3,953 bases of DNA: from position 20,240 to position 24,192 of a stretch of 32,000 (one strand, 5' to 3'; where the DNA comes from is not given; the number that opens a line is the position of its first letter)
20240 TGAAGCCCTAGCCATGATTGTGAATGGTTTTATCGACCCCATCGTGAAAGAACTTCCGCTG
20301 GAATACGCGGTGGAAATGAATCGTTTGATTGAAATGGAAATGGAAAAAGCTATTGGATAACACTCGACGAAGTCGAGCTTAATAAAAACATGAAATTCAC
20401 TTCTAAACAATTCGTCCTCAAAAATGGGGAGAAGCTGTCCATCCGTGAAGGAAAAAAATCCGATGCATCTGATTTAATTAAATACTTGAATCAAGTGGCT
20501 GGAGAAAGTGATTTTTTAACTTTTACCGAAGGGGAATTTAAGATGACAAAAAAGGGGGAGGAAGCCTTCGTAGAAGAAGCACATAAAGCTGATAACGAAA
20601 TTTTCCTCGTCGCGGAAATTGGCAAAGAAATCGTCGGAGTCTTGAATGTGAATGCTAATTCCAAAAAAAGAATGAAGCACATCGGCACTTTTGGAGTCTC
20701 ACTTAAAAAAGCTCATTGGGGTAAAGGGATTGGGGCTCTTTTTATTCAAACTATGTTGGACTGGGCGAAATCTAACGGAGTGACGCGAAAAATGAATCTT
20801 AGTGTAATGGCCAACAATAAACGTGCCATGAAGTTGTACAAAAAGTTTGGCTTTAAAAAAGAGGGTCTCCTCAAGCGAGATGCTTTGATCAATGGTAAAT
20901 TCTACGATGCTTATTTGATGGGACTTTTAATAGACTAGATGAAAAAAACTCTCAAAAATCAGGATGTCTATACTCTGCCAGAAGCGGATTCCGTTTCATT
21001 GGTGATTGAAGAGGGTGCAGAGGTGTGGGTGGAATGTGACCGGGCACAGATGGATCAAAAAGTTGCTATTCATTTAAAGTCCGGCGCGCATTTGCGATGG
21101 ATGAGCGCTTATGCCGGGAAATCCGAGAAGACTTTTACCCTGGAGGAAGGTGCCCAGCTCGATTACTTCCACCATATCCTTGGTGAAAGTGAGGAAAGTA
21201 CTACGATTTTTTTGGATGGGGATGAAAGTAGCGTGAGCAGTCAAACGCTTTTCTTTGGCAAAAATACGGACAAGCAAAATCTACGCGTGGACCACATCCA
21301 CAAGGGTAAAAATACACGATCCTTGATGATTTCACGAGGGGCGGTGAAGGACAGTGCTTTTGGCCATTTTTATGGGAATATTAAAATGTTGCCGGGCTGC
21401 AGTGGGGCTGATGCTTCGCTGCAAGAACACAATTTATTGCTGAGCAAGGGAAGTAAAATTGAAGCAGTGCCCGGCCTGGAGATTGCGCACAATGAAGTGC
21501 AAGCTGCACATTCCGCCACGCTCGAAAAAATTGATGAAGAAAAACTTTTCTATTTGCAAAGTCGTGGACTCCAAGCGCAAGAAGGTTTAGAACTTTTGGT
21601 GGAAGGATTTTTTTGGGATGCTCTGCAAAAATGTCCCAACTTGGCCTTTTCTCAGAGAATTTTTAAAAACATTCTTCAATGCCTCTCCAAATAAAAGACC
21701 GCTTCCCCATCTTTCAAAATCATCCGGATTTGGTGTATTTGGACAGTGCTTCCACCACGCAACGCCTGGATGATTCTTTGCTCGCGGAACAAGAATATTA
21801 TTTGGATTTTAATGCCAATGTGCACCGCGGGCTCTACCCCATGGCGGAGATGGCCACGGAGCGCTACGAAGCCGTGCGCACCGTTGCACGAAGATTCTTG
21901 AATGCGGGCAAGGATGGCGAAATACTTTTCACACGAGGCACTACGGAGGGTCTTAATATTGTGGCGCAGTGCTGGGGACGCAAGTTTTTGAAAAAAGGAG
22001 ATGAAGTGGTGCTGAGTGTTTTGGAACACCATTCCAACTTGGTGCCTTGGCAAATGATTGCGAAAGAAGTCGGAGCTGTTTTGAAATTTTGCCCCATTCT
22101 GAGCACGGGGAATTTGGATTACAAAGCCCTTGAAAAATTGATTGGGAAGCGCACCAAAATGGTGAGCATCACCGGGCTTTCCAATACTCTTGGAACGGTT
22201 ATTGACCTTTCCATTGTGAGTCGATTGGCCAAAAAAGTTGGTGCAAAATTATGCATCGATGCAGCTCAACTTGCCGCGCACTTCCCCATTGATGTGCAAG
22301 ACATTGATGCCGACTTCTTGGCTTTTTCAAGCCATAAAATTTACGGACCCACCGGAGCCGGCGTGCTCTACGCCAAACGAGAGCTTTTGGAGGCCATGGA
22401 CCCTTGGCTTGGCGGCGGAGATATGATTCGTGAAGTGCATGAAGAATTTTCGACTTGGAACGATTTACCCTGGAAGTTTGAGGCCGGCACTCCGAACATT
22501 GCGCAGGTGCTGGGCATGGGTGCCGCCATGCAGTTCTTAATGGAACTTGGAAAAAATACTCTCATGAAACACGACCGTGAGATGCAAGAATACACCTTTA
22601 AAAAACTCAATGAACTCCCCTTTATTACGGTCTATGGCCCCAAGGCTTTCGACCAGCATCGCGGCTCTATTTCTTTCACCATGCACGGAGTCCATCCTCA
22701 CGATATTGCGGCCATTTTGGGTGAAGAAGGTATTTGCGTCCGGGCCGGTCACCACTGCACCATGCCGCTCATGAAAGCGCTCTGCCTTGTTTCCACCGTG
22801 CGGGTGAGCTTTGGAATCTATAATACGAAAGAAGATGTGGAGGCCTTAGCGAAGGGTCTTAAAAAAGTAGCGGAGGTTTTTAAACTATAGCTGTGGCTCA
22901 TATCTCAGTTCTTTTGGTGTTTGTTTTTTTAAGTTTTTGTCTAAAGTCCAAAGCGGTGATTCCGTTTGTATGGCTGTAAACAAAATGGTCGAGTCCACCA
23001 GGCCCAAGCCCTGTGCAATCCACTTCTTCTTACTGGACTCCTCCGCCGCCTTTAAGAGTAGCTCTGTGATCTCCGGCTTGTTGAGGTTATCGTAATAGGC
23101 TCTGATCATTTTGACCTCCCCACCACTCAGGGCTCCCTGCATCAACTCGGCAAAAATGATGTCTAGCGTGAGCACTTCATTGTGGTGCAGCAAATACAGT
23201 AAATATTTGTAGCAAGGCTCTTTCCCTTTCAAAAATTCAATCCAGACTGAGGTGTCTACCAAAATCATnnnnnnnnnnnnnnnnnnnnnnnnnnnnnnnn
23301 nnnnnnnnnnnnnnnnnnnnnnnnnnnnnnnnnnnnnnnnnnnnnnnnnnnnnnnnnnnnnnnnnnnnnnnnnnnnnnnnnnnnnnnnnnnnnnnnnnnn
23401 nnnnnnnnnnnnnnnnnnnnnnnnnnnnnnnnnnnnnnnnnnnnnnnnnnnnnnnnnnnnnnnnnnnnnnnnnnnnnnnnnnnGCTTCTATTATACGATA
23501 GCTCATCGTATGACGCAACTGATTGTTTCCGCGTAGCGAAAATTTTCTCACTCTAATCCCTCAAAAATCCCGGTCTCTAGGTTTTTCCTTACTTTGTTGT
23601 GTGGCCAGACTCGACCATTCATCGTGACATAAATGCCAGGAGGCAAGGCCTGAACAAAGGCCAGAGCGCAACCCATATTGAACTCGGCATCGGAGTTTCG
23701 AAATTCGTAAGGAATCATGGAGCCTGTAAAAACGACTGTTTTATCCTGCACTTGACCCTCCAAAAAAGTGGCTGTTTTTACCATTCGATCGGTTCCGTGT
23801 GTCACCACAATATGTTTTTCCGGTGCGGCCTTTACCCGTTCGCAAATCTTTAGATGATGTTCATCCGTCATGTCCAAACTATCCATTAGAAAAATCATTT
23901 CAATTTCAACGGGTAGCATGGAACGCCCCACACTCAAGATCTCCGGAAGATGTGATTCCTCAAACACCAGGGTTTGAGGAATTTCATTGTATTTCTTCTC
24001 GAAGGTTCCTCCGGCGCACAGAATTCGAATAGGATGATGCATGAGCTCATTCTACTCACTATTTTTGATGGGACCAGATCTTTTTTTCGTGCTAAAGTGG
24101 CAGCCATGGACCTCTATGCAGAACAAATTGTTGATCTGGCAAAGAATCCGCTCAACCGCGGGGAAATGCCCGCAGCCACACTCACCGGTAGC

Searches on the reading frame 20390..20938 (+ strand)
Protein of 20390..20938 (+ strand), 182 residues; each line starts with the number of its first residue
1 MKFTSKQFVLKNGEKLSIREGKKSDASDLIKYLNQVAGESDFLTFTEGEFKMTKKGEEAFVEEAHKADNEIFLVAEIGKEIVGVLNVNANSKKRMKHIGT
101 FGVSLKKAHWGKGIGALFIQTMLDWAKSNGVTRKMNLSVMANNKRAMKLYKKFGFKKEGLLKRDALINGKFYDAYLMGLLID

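Call 25: search_protein_families(library=pfam, proteins=[window:20390-20938:+], max_evalue=0.001)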
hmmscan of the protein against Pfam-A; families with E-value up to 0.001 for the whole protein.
window:20390-20938:+ (182 aa): 7 families
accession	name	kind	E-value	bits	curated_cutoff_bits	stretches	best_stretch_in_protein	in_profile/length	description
PF00583.31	Acetyltransf_1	-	1.3e-17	64.6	20.7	1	58-155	23-116/116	Acetyltransferase (GNAT) family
PF13508.13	Acetyltransf_7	-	3.8e-12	46.9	27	1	69-157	2-84/84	Acetyltransferase (GNAT) domain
PF13302.13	Acetyltransf_3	-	4.6e-10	40.8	25.4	1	19-156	5-138/138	Acetyltransferase (GNAT) domain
PF13673.13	Acetyltransf_10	-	7.4e-10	39.3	23.6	1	58-158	20-110/128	Acetyltransferase (GNAT) domain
PF13420.13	Acetyltransf_4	-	9.9e-10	39.1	24.3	1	24-174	7-153/155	Acetyltransferase (GNAT) domain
PF24553.2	Rv0428c_C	-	0.00012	22.2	27.2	1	93-157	155-217/224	Probable histone acetyltransferase Rv0428c C-terminal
PF08445.16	FR47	-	0.00039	20.8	22.1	1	101-157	25-79/86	FR47-like protein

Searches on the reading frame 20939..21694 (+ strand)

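Call 25: search_protein_families(library=pfam, proteins=[window:20939-21694:+], max_evalue=0.001)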
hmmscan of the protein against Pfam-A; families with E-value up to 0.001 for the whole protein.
window:20939-21694:+ (251 aa): 1 family
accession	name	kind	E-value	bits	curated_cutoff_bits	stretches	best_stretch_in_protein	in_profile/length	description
PF01458.23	SUFBD_core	-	7.9e-42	143.7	27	1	19-224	14-232/232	SUF system FeS cluster assembly, SufBD core domain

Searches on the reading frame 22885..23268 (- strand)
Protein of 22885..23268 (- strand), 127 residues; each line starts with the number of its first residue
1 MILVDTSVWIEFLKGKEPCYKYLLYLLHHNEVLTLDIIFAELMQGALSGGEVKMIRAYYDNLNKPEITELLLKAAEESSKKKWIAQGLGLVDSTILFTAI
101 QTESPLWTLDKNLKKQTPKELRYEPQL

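Call 70: search_protein_families(library=pfam, proteins=[window:22885-23268:-], max_evalue=0.01)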
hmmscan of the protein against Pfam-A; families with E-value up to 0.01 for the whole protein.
window:22885-23268:- (127 aa): 1 family
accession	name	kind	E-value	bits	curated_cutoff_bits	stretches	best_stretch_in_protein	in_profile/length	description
PF01850.27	PIN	-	2.6e-11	44.6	23.6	1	2-115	1-116/120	PIN domain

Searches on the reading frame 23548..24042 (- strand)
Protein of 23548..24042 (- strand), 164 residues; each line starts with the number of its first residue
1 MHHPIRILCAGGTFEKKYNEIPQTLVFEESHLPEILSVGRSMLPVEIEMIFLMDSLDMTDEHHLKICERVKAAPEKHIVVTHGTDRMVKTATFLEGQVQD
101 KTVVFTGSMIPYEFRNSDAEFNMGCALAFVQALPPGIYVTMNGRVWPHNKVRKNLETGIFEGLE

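Call 25: search_protein_families(library=pfam, proteins=[window:23548-24042:-], max_evalue=0.001)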
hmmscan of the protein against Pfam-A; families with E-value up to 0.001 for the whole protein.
window:23548-24042:- (164 aa): 1 family
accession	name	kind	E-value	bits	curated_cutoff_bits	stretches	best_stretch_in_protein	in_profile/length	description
PF00710.25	Asparaginase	-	1e-26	94.1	22.5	1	5-154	2-161/193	Asparaginase, N-terminal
